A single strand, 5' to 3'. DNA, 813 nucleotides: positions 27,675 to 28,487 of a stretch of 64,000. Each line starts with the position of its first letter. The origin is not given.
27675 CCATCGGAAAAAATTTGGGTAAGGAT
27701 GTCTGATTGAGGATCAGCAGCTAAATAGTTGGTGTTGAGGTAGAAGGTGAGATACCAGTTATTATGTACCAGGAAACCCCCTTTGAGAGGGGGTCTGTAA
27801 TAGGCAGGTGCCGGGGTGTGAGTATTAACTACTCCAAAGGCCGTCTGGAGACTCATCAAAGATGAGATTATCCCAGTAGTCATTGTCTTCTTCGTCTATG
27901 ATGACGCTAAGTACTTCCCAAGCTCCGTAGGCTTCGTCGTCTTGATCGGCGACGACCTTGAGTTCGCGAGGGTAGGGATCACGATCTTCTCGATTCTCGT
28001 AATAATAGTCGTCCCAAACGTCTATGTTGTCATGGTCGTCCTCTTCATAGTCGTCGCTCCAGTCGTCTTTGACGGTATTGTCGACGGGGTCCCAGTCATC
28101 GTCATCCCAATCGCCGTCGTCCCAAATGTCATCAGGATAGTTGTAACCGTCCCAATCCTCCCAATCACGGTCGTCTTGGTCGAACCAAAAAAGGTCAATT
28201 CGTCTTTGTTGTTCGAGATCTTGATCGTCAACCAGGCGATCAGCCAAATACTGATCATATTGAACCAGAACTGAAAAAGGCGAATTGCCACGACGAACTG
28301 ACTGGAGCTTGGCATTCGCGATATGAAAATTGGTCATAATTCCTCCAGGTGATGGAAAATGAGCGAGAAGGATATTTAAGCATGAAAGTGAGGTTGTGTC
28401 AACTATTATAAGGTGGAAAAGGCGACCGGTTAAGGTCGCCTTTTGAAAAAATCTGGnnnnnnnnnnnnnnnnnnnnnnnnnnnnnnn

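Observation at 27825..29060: Two adjacent, separately transcribed hyper-acidic Asp/Glu/Trp/Tyr-rich proteins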

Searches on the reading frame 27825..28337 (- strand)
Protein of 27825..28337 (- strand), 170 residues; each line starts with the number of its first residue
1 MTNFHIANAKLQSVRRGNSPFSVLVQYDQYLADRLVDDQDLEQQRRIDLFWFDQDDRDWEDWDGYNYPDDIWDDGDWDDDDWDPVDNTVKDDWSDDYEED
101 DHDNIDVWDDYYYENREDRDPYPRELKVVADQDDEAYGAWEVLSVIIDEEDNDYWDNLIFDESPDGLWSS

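Call 5: search_protein_families(library=pfam, proteins=[window:27825-28337:-], max_evalue=1)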
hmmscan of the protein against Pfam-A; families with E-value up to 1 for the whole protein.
window:27825-28337:- (170 aa): 0 families

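Call 6: search_protein_families(library=ncbifam, proteins=[window:27825-28337:-], max_evalue=1)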
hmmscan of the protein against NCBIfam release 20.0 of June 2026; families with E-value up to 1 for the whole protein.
window:27825-28337:- (170 aa): 0 families

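Call 7: find_homologous_proteins(query=window:27825-28337:-)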
Query window:27825-28337:- (170 aa): 1 proteins with E <= 0.001 among 29 candidates.
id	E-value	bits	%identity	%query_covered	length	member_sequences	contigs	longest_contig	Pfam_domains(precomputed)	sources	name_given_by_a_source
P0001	2.8e-105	368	100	100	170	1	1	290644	-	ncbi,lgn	-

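Call 10: find_encoding_contigs(protein=P0001, flank=10000, max_places=4)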
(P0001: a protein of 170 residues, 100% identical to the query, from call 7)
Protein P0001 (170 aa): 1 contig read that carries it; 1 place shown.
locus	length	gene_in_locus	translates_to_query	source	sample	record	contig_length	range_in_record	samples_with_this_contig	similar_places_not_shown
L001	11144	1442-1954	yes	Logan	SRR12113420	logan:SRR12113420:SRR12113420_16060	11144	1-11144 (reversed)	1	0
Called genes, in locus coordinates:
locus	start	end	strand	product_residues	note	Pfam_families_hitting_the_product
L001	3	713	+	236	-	?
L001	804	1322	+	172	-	-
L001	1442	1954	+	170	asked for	-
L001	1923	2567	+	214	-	PF01522:Polysacc_deac_1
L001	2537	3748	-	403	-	PF13200:DUF4015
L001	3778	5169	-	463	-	PF01229:Glyco_hydro_39, PF11790:Glyco_hydro_cc (weak)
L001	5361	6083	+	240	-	PF08220:HTH_DeoR (faint), PF01628:HrcA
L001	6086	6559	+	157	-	PF01025:GrpE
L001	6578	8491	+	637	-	PF00012:HSP70, PF06723:MreB_Mbl, PF02782:FGGY_C (weak)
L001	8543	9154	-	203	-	-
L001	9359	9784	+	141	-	-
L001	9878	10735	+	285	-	PF00226:DnaJ, PF01556:DnaJ_C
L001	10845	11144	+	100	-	?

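Call 21: search_protein_representatives(protein=window:27825-28337:-)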
Query: 170 residues. Proteins with E-value up to 0.001 (for the whole library): 1; up to 1e-10: 1; up to 1e-30: 1. The best 1 are listed.
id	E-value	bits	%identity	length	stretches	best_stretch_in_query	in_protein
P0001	9.0e-106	368.2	100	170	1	1-170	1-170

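Call 32: search_protein_families(library=phrogs, proteins=[window:27825-28337:-], max_evalue=1)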
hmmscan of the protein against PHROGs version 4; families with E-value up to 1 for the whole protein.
window:27825-28337:- (170 aa): 0 families

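Call 33: search_protein_families(library=padloc, proteins=[window:27825-28337:-], max_evalue=1)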
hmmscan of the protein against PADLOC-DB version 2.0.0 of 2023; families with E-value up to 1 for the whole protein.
window:27825-28337:- (170 aa): 0 families

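Call 35: search_solved_structures(query=window:27825-28337:-, max_evalue=10, show_alignments=2)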
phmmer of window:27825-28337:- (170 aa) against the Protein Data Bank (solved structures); distinct sequences matched with E-value up to 10: 0.

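Call 38: find_related_loci(query=window:27825-28337:-, collection=viral_contigs, flank=5000)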
Query window:27825-28337:- (170 aa) in viral_contigs; peptide patterns used: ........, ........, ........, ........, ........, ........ (x = any residue, [..] = any of these).
19 stretches matched a pattern, but none encodes a relative of the query by tblastn (E <= 1e-3).

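Call 46: predict_structure(protein=window:27825-28337:-)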
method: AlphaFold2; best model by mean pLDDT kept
length: 170 residues; sequences in the alignment: 1
mean_pLDDT: 38.8   pTM: 0.15
mean pLDDT of the five models: 38.8, 36.4, 33.9, 33.3, 30.8
residues with pLDDT >= 90: 0; 70-90: 0; 50-70: 25; < 50: 145
segments of 3 or more residues with pLDDT < 50: 1-62, 64-69, 85-89, 107-170
pLDDT, mean of each block of 10 residues (from residue 1): 31 34 35 38 35 40 45 53 52 53 44 34 33 32 35 37 30
secondary structure, 60 per line:
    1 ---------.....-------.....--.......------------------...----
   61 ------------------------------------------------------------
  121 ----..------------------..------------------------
elements in order: E10-14 E22-26 H29-35

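Call 52: find_related_loci(query=A1, collection=metagenome_contigs, flank=6000)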
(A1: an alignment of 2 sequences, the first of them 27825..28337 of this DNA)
Query A1 (170 aa) in metagenome_contigs; peptide patterns used: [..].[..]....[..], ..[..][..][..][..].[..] (x = any residue, [..] = any of these).
600 stretches matched a pattern, but none encodes a relative of the query by tblastn (E <= 1e-3).

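Call 66: list_cluster_members(proteins=[P0001, P0002, P0003, P0004])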
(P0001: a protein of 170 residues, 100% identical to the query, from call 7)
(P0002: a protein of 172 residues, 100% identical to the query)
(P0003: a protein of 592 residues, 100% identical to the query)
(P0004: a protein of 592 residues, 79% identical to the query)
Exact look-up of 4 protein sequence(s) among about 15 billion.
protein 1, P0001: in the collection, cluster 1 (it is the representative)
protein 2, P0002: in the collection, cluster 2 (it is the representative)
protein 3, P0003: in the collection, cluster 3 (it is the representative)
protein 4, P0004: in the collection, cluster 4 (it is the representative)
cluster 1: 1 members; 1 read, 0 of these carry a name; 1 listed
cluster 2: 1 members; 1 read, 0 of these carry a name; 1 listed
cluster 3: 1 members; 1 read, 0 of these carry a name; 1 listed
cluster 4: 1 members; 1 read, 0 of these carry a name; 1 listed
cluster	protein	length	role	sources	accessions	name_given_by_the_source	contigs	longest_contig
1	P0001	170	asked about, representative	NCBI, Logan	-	-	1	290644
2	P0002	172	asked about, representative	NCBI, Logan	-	-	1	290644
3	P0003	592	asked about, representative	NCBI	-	-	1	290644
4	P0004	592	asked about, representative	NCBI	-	-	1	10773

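Call 80: search_dna_similar(query=window:27825-28337:-, collection=phages, mode=protein, max_evalue=0.01, max_rows=10)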
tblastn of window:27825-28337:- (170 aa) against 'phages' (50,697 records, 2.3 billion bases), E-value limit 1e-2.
No match.

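Call 82: search_dna_similar(query=window:27825-28337:-, collection=plasmids, mode=protein, max_evalue=0.01, max_rows=10)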
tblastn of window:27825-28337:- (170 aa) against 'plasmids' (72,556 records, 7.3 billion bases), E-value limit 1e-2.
No match.

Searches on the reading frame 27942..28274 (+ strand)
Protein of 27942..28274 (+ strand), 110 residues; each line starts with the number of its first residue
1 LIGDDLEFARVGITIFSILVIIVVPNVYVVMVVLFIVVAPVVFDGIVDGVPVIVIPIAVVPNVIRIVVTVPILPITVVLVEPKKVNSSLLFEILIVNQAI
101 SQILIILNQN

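Call 60: search_protein_families(library=pfam, proteins=[window:27942-28274:+], max_evalue=0.1)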
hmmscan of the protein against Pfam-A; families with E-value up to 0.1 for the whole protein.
window:27942-28274:+ (110 aa): 0 families

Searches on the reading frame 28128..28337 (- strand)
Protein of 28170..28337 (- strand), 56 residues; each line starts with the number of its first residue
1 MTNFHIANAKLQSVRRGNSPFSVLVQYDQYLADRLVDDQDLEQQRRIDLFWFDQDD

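Call 55: search_protein_families(library=pfam, proteins=[window:28170-28337:-, window:28128-28337:-], max_evalue=10)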
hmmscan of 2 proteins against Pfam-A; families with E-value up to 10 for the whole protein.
seq(56 aa): 0 families

seq(70 aa): 0 families

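Call 56: search_solved_structures(query=window:28170-28337:-, max_evalue=10, show_alignments=3)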
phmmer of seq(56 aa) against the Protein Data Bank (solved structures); distinct sequences matched with E-value up to 10: 0.
